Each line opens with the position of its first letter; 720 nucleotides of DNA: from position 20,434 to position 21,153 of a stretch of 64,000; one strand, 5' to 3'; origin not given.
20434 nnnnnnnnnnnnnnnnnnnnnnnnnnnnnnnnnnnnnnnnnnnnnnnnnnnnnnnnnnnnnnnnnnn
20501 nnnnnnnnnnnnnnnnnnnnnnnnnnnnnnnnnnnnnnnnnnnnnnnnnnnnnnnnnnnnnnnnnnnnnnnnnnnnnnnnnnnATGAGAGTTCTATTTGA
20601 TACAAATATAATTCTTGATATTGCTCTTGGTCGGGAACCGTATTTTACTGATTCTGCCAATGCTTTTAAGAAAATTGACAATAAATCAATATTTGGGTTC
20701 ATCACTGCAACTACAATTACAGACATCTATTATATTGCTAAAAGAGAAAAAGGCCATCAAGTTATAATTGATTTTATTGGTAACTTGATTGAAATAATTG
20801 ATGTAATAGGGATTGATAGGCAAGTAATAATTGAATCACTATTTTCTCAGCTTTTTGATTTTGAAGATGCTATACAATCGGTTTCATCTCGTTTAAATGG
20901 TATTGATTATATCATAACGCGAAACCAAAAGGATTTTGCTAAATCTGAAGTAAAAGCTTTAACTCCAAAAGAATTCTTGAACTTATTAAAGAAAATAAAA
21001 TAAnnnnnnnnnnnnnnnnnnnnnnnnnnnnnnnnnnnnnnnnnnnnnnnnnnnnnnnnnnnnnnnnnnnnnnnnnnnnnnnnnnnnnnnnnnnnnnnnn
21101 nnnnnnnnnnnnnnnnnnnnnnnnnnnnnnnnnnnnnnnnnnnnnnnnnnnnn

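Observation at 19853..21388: PIN toxin-antitoxin cassette bracketed by ~370-bp direct repeats that duplicate the 3' end of the EF-G-like gene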

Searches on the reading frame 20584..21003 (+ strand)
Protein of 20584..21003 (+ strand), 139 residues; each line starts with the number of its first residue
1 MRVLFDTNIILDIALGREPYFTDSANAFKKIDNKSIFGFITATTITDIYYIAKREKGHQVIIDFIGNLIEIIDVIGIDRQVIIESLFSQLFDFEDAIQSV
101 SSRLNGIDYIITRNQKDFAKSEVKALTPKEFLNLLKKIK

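Call 8: search_protein_families(library=pfam, proteins=[window:20584-21003:+], max_evalue=0.1)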
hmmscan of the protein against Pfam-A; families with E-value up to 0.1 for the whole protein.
window:20584-21003:+ (139 aa): 2 families
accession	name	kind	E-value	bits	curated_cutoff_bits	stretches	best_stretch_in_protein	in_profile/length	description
PF13470.12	PIN_3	-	1.3e-16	61.9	27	1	2-116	1-115/115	PIN domain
PF01850.27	PIN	-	0.00033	21.7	23.6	1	3-119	1-115/120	PIN domain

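Call 10: find_related_loci(query=window:20584-21003:+, collection=genome_contigs, flank=6000)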
Query window:20584-21003:+ (139 aa) in genome_contigs; peptide patterns used: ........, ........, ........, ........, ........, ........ (x = any residue, [..] = any of these).
388 stretches matched a pattern; 203 encode a relative of the query (tblastn E <= 1e-3); the best 80 are kept; 80 distinct loci.
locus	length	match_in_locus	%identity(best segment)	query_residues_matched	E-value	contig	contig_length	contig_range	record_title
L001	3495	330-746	74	1-139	6e-65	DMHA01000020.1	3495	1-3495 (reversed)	MAG TPA_asm: Flavobacterium sp. isolate UBA8409 contig_16322, whole genome shotgun sequence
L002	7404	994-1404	74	1-137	2e-63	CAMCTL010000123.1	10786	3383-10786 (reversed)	MAG: Flavobacterium psychrophilum isolate MsH-01oct19-117 genome assembly, contig: MsH-01oct19-C13323, whole genome shot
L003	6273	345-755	69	1-137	6e-60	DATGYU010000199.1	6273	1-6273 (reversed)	MAG TPA_asm: Prolixibacteraceae bacterium isolate SMAG_U10644 k141_398219, whole genome shotgun sequence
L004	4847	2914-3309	71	1-132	1e-51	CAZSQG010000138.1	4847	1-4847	MAG TPA_asm: uncultured Marinilabiliaceae bacterium isolate SRP192927_co6_672 genome assembly, contig: NODE_49379_length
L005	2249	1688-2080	60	2-132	2e-48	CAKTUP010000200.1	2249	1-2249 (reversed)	MAG: uncultured Petrimonas sp. isolate REFINED_METABAT215_TOP10_CONTIGS_1500_ASSEMBLY_K77_MERGED__Nepal_MoBio_Fiber-Hadz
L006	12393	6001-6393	59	2-132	3e-48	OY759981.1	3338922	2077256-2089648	MAG: Prolixibacteraceae bacterium isolate a65ce3e3-c5f4-4774-b918-da8a2197b833 genome assembly, chromosome: 1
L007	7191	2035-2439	61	2-136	2e-48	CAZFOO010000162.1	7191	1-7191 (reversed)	MAG TPA_asm: uncultured Bacteroidales bacterium isolate SRP252850_co1_130 genome assembly, contig: NODE_19704_length_719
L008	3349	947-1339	60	2-132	1e-47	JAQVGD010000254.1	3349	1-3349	MAG: Lutibacter sp. isolate STE_174 NODE_98168_length_3349_cov_2.246120_Sandtown_E, whole genome shotgun sequence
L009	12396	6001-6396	55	2-133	2e-47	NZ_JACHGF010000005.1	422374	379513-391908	Rhabdobacter roseus strain DSM 105074 Ga0415339_05, whole genome shotgun sequence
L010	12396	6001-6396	57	2-133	4e-47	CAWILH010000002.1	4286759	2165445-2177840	MAG: uncultured Cryomorphaceae bacterium isolate MFD03250.bin.1.46 genome assembly, contig: contig_8385, whole genome sh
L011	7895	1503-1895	59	2-132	6e-47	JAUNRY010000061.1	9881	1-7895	MAG: Bacteroidia bacterium isolate S3R_St_51_sub NODE_4215_length_9881_cov_7.558315, whole genome shotgun sequence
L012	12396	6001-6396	54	1-132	3e-46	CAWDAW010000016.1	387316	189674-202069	MAG: uncultured Prolixibacteraceae bacterium isolate MFD01721.bin.1.284 genome assembly, contig: contig_26907, whole gen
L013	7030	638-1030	55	2-132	3e-46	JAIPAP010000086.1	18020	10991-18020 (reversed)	MAG: Bacteroidales bacterium isolate Tobar15.5-16.5m-G7 Tobar15-5-16-5m-20mill-C413, whole genome shotgun sequence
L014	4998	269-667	56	2-134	8e-46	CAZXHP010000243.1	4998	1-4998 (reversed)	MAG TPA_asm: uncultured Mariniphaga sp. isolate SRP241341_co1_250 genome assembly, contig: NODE_14907_length_4998_cov_16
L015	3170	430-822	60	2-132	3e-45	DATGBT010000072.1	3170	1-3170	MAG TPA_asm: Balneolaceae bacterium isolate SMAG_U9629 k141_358526, whole genome shotgun sequence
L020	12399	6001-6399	56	2-133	5e-44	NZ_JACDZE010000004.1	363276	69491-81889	Moheibacter lacus strain BDHS18 scaffold4-size363276, whole genome shotgun sequence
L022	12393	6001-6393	56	2-132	2e-43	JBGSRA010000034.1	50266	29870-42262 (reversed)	MAG: Draconibacterium sp. isolate JTS-AC346 k141_4115563, whole genome shotgun sequence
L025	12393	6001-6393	54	2-132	5e-43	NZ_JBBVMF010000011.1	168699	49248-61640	Rhodohalobacter sp. 8-1 Scaffold11_1, whole genome shotgun sequence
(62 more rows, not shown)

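Call 11: find_encoding_contigs(protein=window:20584-21003:+, flank=6000, max_places=10)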
Protein window:20584-21003:+ (139 aa): 1 contig read that carries it; 1 place shown.
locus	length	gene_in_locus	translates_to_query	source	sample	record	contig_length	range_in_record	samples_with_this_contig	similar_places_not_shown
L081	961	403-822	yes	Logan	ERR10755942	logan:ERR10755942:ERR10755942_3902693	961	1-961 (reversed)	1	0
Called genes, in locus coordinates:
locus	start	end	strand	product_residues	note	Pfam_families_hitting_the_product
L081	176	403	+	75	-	-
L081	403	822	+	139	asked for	PF13470:PIN_3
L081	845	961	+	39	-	?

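Call 53: find_related_loci(query=window:20584-21003:+, collection=metagenome_contigs, flank=4000)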
Query window:20584-21003:+ (139 aa) in metagenome_contigs; peptide patterns used: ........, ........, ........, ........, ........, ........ (x = any residue, [..] = any of these).
570 stretches matched a pattern; 278 encode a relative of the query (tblastn E <= 1e-3); the best 80 are kept; 80 distinct loci.
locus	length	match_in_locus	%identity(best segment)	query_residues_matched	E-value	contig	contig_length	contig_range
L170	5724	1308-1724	74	1-139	3e-65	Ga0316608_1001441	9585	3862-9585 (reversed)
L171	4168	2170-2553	74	1-128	2e-63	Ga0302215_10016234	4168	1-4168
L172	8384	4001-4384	73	1-128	1e-60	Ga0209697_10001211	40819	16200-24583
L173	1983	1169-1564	58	2-133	8e-53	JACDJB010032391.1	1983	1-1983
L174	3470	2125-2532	61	2-137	1e-49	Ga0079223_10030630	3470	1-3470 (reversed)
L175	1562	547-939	60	2-132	1e-49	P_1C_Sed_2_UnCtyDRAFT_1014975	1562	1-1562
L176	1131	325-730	93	1-135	1e-61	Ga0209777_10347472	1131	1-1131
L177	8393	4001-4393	58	2-132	6e-48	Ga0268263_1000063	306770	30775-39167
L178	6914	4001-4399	56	2-134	4e-46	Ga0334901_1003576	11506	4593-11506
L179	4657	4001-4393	60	2-132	1e-45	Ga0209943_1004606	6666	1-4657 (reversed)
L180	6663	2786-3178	60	2-132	2e-45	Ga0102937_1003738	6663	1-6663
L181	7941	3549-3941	60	2-132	2e-45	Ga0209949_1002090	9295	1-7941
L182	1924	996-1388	60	2-132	5e-46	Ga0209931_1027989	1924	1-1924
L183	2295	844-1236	55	2-132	1e-45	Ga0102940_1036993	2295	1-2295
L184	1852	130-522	56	2-132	1e-45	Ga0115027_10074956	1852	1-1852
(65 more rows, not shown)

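Call 59: find_related_loci(query=L022:4187-5707:+, collection=genome_contigs, flank=3000)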
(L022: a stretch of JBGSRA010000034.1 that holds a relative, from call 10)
Query L022:4187-5707:+ (507 aa) in genome_contigs; peptide patterns used: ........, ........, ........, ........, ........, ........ (x = any residue, [..] = any of these).
413 stretches matched a pattern; 362 encode a relative of the query (tblastn E <= 1e-3); the best 80 are kept; 80 distinct loci.
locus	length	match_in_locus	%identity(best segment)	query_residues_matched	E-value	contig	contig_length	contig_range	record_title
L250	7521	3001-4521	100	1-507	0e+0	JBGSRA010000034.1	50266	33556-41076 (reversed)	MAG: Draconibacterium sp. isolate JTS-AC346 k141_4115563, whole genome shotgun sequence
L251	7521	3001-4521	88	1-507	0e+0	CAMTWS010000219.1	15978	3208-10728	MAG: uncultured Prolixibacteraceae bacterium isolate G04_MAG_00043 genome assembly, contig: G04_MAG_00043_000000000218,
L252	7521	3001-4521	81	1-507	0e+0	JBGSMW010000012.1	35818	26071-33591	MAG: Draconibacterium sp. isolate JTS-AC24 k141_1485569, whole genome shotgun sequence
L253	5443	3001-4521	81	1-507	0e+0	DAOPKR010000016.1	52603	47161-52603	MAG TPA_asm: Draconibacterium sp. isolate AMR_MDS_3246 NODE_646_length_52603_cov_22.203985, whole genome shotgun sequenc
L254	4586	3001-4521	81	1-507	0e+0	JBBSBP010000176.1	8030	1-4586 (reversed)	MAG: Bacteroidales bacterium isolate La6_metabat2.157 La6_metabat2.157_K_1803501_L_8030_cov_41.5718, whole genome shotgu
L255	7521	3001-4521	82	1-507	0e+0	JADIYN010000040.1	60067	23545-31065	MAG: Draconibacterium sp. isolate AalE_18-Q3-R2-46_BATAC.180 tig00020310-10-605380, whole genome shotgun sequence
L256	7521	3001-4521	85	1-507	0e+0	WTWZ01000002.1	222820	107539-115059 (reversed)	MAG: Prolixibacteraceae bacterium isolate X3_MetaBAT.42 scaffold_153, whole genome shotgun sequence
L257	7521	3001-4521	83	1-507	0e+0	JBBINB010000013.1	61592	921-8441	MAG: Draconibacterium sp. isolate PBS170224_bin_246 NODE_149_length_61592_cov_3.83934, whole genome shotgun sequence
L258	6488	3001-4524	83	1-507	0e+0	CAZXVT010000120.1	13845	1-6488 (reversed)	MAG TPA_asm: uncultured Maribellus sp. isolate binchicken_co269_73 genome assembly, contig: NODE_4245_length_13845_cov_8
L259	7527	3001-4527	84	1-507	0e+0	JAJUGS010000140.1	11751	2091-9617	MAG: Prolixibacteraceae bacterium isolate bin43 k141_498422_length_11751_cov_21.0897, whole genome shotgun sequence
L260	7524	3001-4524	83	1-507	0e+0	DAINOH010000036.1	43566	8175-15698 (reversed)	MAG TPA_asm: Draconibacterium sp. isolate CTOTU7588 NODE_1605_length_43566_cov_7.371446, whole genome shotgun sequence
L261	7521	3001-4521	78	1-507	0e+0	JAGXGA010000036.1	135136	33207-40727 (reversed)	MAG: Mariniphaga sp. isolate LH_M28 k141_810240, whole genome shotgun sequence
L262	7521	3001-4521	77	1-507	0e+0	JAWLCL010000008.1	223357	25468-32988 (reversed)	MAG: Mariniphaga sp. isolate 15dZY3.bin.44 NODE_120_length_223357_cov_6.561413, whole genome shotgun sequence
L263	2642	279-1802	85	1-507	0e+0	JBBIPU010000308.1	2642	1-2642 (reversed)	MAG: Draconibacterium sp. isolate MTF170219_bin_31 NODE_9137_length_2642_cov_10.555470, whole genome shotgun sequence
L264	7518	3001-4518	77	1-506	0e+0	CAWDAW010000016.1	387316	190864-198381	MAG: uncultured Prolixibacteraceae bacterium isolate MFD01721.bin.1.284 genome assembly, contig: contig_26907, whole gen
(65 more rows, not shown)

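Call 62: search_protein_families(library=ncbifam, proteins=[window:20584-21003:+], max_evalue=1)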
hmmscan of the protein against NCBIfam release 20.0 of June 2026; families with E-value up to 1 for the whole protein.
window:20584-21003:+ (139 aa): 0 families

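Call 66: search_solved_structures(query=window:20584-21000:+, max_evalue=1, show_alignments=1)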
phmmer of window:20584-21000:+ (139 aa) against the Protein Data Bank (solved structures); distinct sequences matched with E-value up to 1: 14.
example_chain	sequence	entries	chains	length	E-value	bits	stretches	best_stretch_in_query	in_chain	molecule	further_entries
7by2_B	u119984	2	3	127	0.032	17.8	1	3-121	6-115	Ribonuclease VapC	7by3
1i2r_A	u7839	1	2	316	0.61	13.7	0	44-100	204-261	TRANSALDOLASE B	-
9qpk_A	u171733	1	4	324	0.62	13.7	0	44-100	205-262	Transaldolase B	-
1i2o_A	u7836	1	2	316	0.62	13.7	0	44-100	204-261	TRANSALDOLASE B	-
1i2n_A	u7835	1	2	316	0.62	13.7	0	44-100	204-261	TRANSALDOLASE B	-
1onr_A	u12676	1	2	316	0.62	13.7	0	44-100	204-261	TRANSALDOLASE B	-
1i2p_A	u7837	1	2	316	0.62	13.7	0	44-100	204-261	TRANSALDOLASE B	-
3kof_A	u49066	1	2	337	0.62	13.7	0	43-100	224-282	Transaldolase B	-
1ucw_A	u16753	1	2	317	0.62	13.7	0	44-100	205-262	TRANSALDOLASE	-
1i2q_A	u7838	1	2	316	0.63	13.7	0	44-100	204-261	TRANSALDOLASE B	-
2xzr_A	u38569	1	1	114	0.64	13.6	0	83-124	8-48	IMMUNOGLOBULIN-BINDING PROTEIN EIBD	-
3cwn_A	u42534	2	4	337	0.7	13.5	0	44-100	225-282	Transaldolase B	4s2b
4rz6_A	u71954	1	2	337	0.7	13.5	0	44-100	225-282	Transaldolase B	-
4rz5_A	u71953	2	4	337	0.7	13.5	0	44-100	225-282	Transaldolase B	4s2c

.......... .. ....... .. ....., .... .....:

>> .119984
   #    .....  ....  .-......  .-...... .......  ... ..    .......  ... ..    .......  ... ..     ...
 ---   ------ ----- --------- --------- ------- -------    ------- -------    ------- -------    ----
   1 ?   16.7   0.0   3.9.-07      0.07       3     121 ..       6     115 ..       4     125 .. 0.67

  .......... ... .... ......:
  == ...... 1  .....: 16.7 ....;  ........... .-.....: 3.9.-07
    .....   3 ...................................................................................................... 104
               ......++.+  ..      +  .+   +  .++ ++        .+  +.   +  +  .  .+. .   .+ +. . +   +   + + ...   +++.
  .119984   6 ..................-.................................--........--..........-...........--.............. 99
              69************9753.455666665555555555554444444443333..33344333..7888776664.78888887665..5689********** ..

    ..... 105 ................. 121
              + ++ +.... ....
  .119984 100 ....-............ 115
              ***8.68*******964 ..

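Call 72: search_dna_similar(query=window:20584-21000:+, collection=plasmids, mode=protein, max_rows=15)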
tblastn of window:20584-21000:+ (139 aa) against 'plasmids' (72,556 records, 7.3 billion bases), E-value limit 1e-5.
Records with a match: 16; places in all: 16; records where one place covers at least 80% of the query: 15.
Best place of each record, by identity: <60% 16.
By first word of the organism name: Ligilactobacillus 6; Synechocystis 4; Gloeothece 2; Picosynechococcus 2; Gloeocapsopsis 1; Gemmatirosa 1.
By predicted mobility (MOB-suite, as given by PLSDB): mobilizable 9; non-mobilizable 7.
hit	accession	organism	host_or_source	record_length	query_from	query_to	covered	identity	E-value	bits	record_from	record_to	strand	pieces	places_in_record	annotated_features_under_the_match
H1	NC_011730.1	Gloeothece citriformis PCC 7424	-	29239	1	136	98%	36.0%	8e-19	88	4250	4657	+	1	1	PIN domain-containing protein | hypothetical protein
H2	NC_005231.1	Synechocystis sp. PCC 6803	-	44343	1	132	95%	36.4%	2e-13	73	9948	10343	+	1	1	PIN domain-containing protein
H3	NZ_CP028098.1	Synechocystis sp. IPPAS B-1465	axenic culture,Synechocystis sp. GT-L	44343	1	132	95%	36.4%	2e-13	73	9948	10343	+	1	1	PIN domain-containing protein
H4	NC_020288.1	Synechocystis sp. PCC 6803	-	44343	1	132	95%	36.4%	2e-13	73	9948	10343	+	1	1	PIN domain-containing protein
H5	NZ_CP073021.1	Synechocystis sp. PCC 6803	cell culture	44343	1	132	95%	36.4%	2e-13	73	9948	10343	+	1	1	PIN domain-containing protein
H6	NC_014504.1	Gloeothece verrucosa PCC 7822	fresh water in rice field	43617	1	128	92%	37.5%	2e-18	87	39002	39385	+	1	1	PIN domain-containing protein | hypothetical protein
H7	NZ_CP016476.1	Picosynechococcus sp. PCC 7003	cell culture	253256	3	137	97%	33.8%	4e-11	66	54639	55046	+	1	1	PIN domain-containing protein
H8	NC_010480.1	Picosynechococcus sp. PCC 7002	-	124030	3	137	97%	33.8%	1e-10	65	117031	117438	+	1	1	PIN domain-containing protein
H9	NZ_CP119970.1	Gloeocapsopsis dulcis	Dried cell culture,Desert, underside of ...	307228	1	121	87%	37.2%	2e-12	70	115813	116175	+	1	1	PIN domain-containing protein | DUF2281 domain-containing protein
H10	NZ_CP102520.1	Ligilactobacillus salivarius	Homo sapiens,Cell culture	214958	2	131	94%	28.9%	7e-7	54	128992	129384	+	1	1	PIN domain-containing protein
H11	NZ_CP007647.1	Ligilactobacillus salivarius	swine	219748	2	131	94%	28.9%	7e-7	54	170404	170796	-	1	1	PIN domain-containing protein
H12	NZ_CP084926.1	Ligilactobacillus salivarius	Homo sapiens,mixed culture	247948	2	131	94%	28.9%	7e-7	54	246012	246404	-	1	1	PIN domain-containing protein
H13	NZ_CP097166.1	Ligilactobacillus salivarius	Homo sapiens,single cell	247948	2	131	94%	28.9%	7e-7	54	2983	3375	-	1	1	PIN domain-containing protein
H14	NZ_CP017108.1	Ligilactobacillus salivarius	Gallus gallus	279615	2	131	94%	28.9%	7e-7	54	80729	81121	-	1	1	PIN domain-containing protein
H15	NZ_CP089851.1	Ligilactobacillus salivarius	Pig,faecal sample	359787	2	131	94%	28.9%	7e-7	54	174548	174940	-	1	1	PIN domain-containing protein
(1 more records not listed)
